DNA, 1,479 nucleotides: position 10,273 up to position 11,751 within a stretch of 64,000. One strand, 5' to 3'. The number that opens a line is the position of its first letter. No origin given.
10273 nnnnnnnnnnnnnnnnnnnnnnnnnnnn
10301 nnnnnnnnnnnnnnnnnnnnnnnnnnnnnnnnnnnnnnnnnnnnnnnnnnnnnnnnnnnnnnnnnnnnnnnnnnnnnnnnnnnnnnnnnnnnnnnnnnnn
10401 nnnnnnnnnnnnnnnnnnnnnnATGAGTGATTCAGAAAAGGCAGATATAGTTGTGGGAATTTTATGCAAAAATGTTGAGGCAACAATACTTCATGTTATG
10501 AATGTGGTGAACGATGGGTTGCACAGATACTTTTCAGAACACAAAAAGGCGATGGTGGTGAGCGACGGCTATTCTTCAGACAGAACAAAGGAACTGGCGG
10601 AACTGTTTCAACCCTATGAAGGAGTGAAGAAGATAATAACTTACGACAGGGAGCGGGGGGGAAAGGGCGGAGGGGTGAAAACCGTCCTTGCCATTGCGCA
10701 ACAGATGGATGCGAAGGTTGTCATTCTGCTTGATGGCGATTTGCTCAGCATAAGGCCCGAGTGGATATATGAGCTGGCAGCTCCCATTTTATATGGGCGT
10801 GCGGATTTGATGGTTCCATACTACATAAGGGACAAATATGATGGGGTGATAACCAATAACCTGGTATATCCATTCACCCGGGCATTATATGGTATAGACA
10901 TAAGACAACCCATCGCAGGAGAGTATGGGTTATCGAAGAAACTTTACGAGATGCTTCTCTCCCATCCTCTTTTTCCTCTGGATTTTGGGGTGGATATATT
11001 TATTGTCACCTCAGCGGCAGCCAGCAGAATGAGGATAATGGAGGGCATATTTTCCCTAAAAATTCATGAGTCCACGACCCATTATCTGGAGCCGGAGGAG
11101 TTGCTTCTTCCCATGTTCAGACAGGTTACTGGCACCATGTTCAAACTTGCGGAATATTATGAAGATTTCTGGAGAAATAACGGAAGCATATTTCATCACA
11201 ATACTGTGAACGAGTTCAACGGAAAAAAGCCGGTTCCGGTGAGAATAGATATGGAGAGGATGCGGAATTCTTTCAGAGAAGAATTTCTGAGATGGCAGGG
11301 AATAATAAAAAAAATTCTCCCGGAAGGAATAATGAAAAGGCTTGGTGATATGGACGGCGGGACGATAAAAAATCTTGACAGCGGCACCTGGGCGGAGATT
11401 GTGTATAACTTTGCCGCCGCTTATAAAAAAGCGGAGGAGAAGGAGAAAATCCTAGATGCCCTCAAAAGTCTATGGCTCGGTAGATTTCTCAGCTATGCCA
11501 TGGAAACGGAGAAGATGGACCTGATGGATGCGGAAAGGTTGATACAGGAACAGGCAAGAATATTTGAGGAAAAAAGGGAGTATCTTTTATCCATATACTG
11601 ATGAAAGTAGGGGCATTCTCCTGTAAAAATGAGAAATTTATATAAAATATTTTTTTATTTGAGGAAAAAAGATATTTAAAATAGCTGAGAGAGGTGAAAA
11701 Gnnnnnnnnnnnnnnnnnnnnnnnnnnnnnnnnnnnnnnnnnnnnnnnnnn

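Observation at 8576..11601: SerB-like phosphatase + MpgS-like (GT55) + GpgS-like (GT81) gene triplet: candidate glycosyl-glycerate compatible-solute pathway, possibly two-step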

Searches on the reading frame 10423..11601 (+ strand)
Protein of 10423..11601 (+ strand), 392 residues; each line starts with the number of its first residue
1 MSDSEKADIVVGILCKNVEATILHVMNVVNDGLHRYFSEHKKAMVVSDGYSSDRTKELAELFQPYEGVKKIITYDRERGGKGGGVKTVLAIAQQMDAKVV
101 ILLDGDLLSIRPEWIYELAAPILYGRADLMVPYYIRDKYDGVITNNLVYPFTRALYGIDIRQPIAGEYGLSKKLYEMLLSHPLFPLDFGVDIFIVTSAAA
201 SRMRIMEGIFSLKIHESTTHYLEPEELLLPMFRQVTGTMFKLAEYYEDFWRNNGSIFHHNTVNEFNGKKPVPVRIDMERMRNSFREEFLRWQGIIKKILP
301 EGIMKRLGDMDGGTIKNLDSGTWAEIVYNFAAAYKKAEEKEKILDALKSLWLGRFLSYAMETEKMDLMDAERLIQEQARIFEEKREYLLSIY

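Call 3: search_protein_families(library=pfam, proteins=[window:10423-11601:+], max_evalue=0.01)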
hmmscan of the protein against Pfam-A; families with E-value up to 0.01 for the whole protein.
window:10423-11601:+ (392 aa): 2 families
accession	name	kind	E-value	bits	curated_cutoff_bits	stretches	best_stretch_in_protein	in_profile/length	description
PF00535.33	Glycos_transf_2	-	1e-08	35.7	23.3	1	11-137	2-118/168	Glycosyl transferase family 2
PF21969.2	MGS_GT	-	2.4e-05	24.4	27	1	77-207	72-208/239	Mannosylglycerate synthase, GT domain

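Call 4: search_protein_families(library=ncbifam, proteins=[window:10423-11601:+], max_evalue=0.01)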
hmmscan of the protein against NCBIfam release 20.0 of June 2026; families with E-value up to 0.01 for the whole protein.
window:10423-11601:+ (392 aa): 3 families
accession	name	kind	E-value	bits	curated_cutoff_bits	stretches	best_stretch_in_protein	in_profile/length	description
NF010496.0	PRK13915.1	equivalog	7e-11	41.8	262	1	6-241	30-266/307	glucosyl-3-phosphoglycerate synthase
TIGR04182.1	glyco_TIGR04182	equivalog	6.6e-06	25.7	325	1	34-145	20-126/293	S-layer glycoprotein N-glycosyltransferase AglJ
NF047588.1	GlcsyltransPgfSStrep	equivalog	0.0031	16.8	500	1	13-115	7-103/308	glycosyltransferase PgfS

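Call 6: search_solved_structures(query=window:10423-11601:+, max_evalue=1, show_alignments=2)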
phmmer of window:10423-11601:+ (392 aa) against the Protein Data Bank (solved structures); distinct sequences matched with E-value up to 1: 6.
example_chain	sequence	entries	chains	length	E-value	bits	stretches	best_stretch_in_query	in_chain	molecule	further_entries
4y6n_A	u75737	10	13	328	0.01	18.3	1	71-239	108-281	Glucosyl-3-phosphoglycerate synthase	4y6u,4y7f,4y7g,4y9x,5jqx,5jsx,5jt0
3e25_A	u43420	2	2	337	0.011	18.2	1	71-239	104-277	Putative uncharacterized protein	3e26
4ddz_A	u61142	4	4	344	0.012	18.1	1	71-239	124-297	GLUCOSYL-3-PHOSPHOGLYCERATE SYNTHASE (GpgS) | Glucosyl-3-phosphoglycerate synthase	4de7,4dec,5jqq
7pdo_A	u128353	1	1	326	0.06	15.7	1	95-241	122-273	Glucosyl-3-phosphoglycerate synthase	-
7p5l_A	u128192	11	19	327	0.061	15.7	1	95-241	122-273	Glucosyl-3-phosphoglycerate synthase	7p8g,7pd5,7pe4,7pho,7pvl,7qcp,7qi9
3ckj_A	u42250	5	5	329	0.45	12.9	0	78-198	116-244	Putative uncharacterized protein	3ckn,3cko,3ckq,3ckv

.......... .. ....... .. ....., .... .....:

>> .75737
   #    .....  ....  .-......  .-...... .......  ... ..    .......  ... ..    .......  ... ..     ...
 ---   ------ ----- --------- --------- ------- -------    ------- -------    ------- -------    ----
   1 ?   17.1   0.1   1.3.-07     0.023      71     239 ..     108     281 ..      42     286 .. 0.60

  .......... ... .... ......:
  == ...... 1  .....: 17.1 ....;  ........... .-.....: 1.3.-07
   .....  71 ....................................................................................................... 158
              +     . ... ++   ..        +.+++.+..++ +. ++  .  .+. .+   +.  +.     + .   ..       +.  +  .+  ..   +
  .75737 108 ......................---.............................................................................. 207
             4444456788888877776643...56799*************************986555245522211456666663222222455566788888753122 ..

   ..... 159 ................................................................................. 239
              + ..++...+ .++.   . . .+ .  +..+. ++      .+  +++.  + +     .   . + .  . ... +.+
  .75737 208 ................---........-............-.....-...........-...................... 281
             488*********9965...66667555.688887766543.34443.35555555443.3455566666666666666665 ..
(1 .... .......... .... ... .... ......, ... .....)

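Call 13: find_homologous_proteins(query=window:10423-11601:+, max_evalue=0.001)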
Query window:10423-11601:+ (392 aa): 1040 proteins with E <= 0.001 among 5466 candidates; the best 120 are listed.
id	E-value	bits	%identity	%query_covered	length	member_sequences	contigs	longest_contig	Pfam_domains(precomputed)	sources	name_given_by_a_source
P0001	3.7e-261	884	100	100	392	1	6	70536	PF21969.3,PF00535.33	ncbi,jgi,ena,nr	ncbi:MAG: glycosyltransferase [Thermoplasmata archaeon]|nr:glycosyltransferase [Thermoplasmata archa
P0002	1.7e-174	599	68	98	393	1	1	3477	PF00535.33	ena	-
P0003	1.1e-170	586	65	99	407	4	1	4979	PF00535.33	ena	-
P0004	6.8e-169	580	66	99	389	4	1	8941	PF00535.33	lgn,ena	-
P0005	9.6e-169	580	65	99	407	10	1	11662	PF00535.33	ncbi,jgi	-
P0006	8.3e-168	577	64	100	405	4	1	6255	PF00535.33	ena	-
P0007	1.4e-167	576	65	98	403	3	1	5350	PF00535.33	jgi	-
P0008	1.9e-166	572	64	99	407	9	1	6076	PF00535.33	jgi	-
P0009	1.1e-165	570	64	99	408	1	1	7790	PF00535.33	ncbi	-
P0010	1.4e-165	569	65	98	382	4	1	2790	PF21969.3,PF00535.33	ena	-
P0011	6.8e-165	567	63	99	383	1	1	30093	PF00535.33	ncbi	-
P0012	2.2e-164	565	63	99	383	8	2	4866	PF00535.33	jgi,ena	-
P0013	3.1e-164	565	64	98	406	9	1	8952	PF00535.33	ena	-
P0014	1.7e-163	562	64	98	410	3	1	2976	PF00535.33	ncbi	-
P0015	1.1e-162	560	64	98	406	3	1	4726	-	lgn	-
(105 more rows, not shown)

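Call 15: find_encoding_contigs(protein=P0001, flank=10000, max_places=3)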
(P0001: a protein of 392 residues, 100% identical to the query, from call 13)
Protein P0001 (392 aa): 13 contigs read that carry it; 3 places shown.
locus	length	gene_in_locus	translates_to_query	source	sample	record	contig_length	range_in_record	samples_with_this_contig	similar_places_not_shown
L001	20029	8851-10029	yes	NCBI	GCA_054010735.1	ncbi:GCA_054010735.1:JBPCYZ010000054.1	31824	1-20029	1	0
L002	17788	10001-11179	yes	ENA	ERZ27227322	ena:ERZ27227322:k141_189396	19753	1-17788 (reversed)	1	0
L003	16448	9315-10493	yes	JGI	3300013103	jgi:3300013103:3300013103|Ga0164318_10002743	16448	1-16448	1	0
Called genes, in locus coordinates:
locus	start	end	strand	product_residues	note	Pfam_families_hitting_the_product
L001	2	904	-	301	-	?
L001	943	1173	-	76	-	PF02597:ThiS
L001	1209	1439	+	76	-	-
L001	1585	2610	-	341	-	PF13851:GAS (faint), PF24161:CCDC39 (faint), PF27734:Cytadherence_Hmw2 (weak), PF02183:HALZ (faint), PF17078:SHE3 (faint), PF01841:Transglut_core (weak), PF04473:DUF553 (weak)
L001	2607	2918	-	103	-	-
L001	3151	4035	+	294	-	PF14378:PAP2_3, PF01569:PAP2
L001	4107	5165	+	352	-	PF13439:Glyco_transf_4, PF13579:Glyco_trans_4_4, PF20706:GT4-conflict, PF00534:Glycos_transf_1, PF13692:Glyco_trans_1_4, PF13524:Glyco_trans_1_2 (weak)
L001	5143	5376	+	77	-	PF09341:Pcc1 (weak)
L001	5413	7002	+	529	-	PF06418:CTP_synth_N, PF00117:GATase, PF07722:Peptidase_C26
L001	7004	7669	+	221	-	PF00702:Hydrolase, PF12710:HAD, PF13419:HAD_2 (faint), PF08282:Hydrolase_3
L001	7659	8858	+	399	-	-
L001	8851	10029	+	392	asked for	PF00535:Glycos_transf_2, PF21969:MGS_GT (weak)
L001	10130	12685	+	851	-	PF22842:Pel9A-like_beta_helix (faint), PF05048:NosD, PF13229:Beta_helix, PF05048:NosD, PF13229:Beta_helix, PF05048:NosD (weak)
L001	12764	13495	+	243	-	PF02006:PPS_PS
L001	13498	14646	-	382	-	PF00999:Na_H_Exchanger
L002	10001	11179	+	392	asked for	PF00535:Glycos_transf_2, PF21969:MGS_GT (weak)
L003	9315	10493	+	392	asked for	PF00535:Glycos_transf_2, PF21969:MGS_GT (weak)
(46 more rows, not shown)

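Call 40: search_protein_representatives(protein=window:10423-11601:+)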
Query: 392 residues. Proteins with E-value up to 0.001 (for the whole library): 1496; up to 1e-10: 945; up to 1e-30: 239. The best 150 are listed.
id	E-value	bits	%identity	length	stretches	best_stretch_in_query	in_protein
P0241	5.4e-134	463.6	55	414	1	7-392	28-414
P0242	1.1e-125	436.2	86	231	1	5-226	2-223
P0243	1.2e-124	432.8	65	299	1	95-392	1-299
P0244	6.2e-110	384.4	64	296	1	7-254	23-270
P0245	9.6e-109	380.5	46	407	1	6-391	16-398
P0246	1.6e-89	317.2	41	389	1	6-389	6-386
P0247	7.1e-88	311.8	28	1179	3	5-387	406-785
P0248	9.0e-87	308.1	42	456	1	7-388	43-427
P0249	1.6e-82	294.2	39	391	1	6-392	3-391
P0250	5.4e-80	285.8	40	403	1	8-390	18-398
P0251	5.2e-79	282.6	41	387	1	3-385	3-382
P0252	4.0e-76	273.1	41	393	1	6-387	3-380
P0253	7.9e-72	259.0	37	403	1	6-392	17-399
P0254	5.8e-71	256.1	43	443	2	6-256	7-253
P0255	1.5e-69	251.5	37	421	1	5-389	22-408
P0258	5.7e-66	239.7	37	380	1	5-386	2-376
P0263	3.5e-63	230.5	34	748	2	2-389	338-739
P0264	7.9e-63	229.3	33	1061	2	6-390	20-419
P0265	1.4e-62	228.6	34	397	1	6-389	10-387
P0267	9.3e-62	225.8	38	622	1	6-388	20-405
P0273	1.3e-59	218.7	36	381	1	9-390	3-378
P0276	1.2e-58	215.5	35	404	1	8-391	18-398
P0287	4.9e-55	203.7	31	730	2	7-389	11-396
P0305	2.2e-50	188.4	35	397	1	5-389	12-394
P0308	1.6e-49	185.5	32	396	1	7-388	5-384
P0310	3.3e-49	184.5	31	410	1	6-391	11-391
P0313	6.8e-49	183.5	33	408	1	6-390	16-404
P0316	2.6e-48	181.6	38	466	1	5-353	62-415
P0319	3.6e-48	181.1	34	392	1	5-389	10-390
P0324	1.5e-47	179.1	31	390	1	5-389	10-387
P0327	7.2e-47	176.8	38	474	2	7-287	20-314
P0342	1.1e-43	166.3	34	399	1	6-391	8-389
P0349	6.9e-43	163.7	32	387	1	8-385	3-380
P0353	9.9e-42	159.9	40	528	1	7-285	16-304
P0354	2.8e-41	158.4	33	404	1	5-386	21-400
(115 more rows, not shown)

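Call 41: list_cluster_members(proteins=[P0245, P0246, P0249, P0250, P0251, P0252, P0253, P0258, P0265, P0273])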
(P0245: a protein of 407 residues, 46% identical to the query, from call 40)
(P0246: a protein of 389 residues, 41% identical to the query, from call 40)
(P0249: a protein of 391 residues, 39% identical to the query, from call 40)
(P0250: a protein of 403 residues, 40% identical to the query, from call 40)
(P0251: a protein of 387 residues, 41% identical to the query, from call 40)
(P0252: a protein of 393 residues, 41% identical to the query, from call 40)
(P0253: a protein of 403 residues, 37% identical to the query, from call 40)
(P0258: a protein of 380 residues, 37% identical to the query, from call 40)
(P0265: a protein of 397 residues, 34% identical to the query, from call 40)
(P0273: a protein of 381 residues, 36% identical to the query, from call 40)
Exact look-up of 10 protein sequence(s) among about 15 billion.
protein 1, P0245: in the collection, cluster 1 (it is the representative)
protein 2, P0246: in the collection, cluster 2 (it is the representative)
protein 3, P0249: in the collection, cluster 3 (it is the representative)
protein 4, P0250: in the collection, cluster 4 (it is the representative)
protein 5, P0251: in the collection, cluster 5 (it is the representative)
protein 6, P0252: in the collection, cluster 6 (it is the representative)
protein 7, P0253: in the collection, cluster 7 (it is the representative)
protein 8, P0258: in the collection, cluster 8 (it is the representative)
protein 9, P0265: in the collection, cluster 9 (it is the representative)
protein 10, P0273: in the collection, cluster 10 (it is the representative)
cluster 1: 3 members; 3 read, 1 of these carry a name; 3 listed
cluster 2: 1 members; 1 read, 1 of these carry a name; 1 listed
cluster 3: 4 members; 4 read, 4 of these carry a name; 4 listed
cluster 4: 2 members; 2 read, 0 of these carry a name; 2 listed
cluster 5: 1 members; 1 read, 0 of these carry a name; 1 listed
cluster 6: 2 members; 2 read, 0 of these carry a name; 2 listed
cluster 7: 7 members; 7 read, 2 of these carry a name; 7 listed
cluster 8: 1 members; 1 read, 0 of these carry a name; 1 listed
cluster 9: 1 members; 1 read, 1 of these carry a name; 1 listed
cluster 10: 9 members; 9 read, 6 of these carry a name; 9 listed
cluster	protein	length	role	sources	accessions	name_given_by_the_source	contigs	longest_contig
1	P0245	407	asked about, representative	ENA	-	-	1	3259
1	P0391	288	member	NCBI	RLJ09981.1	MAG: glycosyl transferase family 2, partial [Candidatus Aenigmatarchaeota archaeon]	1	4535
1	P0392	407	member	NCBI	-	-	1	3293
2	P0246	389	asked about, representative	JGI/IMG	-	glycosyltransferase involved in cell wall biosynthesis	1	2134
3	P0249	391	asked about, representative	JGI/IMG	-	glycosyltransferase involved in cell wall biosynthesis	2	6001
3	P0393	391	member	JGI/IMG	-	glycosyltransferase involved in cell wall biosynthesis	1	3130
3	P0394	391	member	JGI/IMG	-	glycosyltransferase involved in cell wall biosynthesis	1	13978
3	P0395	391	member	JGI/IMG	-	glycosyltransferase involved in cell wall biosynthesis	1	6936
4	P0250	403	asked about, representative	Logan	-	-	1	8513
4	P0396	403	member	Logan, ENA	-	-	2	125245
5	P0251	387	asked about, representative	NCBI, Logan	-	-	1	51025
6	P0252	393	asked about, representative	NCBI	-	-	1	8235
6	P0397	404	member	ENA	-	-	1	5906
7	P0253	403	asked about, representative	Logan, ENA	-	-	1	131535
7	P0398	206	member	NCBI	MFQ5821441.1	MAG: hypothetical protein ACE5I5_15765, partial [Candidatus Heimdallarchaeota archaeon]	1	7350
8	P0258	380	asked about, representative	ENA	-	-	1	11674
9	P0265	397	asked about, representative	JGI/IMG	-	glycosyltransferase involved in cell wall biosynthesis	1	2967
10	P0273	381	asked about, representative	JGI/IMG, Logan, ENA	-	-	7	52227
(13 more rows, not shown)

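Call 44: search_protein_families(library=pfam, proteins=[P0247, P0263, P0264, P0267, P0287, P0353, P0316, P0327], max_evalue=0.0001)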
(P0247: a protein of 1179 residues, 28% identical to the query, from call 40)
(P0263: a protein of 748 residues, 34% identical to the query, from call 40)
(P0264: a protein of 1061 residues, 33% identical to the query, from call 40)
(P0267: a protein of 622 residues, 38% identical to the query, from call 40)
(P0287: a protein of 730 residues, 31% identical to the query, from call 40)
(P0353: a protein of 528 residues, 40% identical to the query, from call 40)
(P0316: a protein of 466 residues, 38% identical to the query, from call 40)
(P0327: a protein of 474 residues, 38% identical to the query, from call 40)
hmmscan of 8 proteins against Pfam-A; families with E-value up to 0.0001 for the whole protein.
P0247 (1179 aa): 3 families
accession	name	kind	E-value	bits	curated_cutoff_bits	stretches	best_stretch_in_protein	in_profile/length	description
PF21969.2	MGS_GT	-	2.2e-29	103.1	27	3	476-616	72-218/239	Mannosylglycerate synthase, GT domain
PF00535.33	Glycos_transf_2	-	4.3e-15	56.5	23.3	1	412-547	2-130/168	Glycosyl transferase family 2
PF11111.15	CENP-M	-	5.4e-05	23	25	0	12-90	54-131/174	Centromere protein M (CENP-M)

P0263 (748 aa): 2 families
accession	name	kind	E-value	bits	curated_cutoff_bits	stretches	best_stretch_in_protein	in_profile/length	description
PF00535.33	Glycos_transf_2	-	2e-23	83.6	23.3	2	44-155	2-107/168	Glycosyl transferase family 2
PF21969.2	MGS_GT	-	2.4e-09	37.5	27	1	424-577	70-230/239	Mannosylglycerate synthase, GT domain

P0264 (1061 aa): 2 families
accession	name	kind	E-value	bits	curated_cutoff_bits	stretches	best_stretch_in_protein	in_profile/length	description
PF00535.33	Glycos_transf_2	-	3.7e-17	63.2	23.3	1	774-910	2-131/168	Glycosyl transferase family 2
PF00582.32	Usp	-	3.9e-15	57.1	24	1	459-589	4-141/141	Universal stress protein family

P0267 (622 aa): 4 families
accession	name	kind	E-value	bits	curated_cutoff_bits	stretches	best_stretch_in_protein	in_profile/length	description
PF02254.24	TrkA_N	-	7.6e-18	65.4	23.8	1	430-521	1-93/116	TrkA-N domain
PF00535.33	Glycos_transf_2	-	2.5e-09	37.7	23.3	1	25-160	2-126/168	Glycosyl transferase family 2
PF21969.2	MGS_GT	-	7.3e-08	32.6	27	1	95-238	75-222/239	Mannosylglycerate synthase, GT domain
PF13641.12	Glyco_tranf_2_3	-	1.3e-05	25.8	27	1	23-223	3-201/230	Glycosyltransferase like family 2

P0287 (730 aa): 1 family
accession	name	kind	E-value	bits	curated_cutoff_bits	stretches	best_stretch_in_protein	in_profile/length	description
PF00535.33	Glycos_transf_2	-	2.7e-22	79.9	23.3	2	440-574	3-129/168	Glycosyl transferase family 2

P0353 (528 aa): 1 family
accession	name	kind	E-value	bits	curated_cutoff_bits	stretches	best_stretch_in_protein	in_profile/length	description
PF00535.33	Glycos_transf_2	-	2.4e-07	31.3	23.3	1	20-167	2-128/168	Glycosyl transferase family 2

P0316 (466 aa): 1 family
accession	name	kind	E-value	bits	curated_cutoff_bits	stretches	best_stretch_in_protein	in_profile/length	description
PF00535.33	Glycos_transf_2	-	5.6e-06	26.8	23.3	1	70-204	4-124/168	Glycosyl transferase family 2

P0327 (474 aa): 1 family
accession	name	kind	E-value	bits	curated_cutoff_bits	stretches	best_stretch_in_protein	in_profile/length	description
PF21969.2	MGS_GT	-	5.5e-06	26.4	27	1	106-239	73-209/239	Mannosylglycerate synthase, GT domain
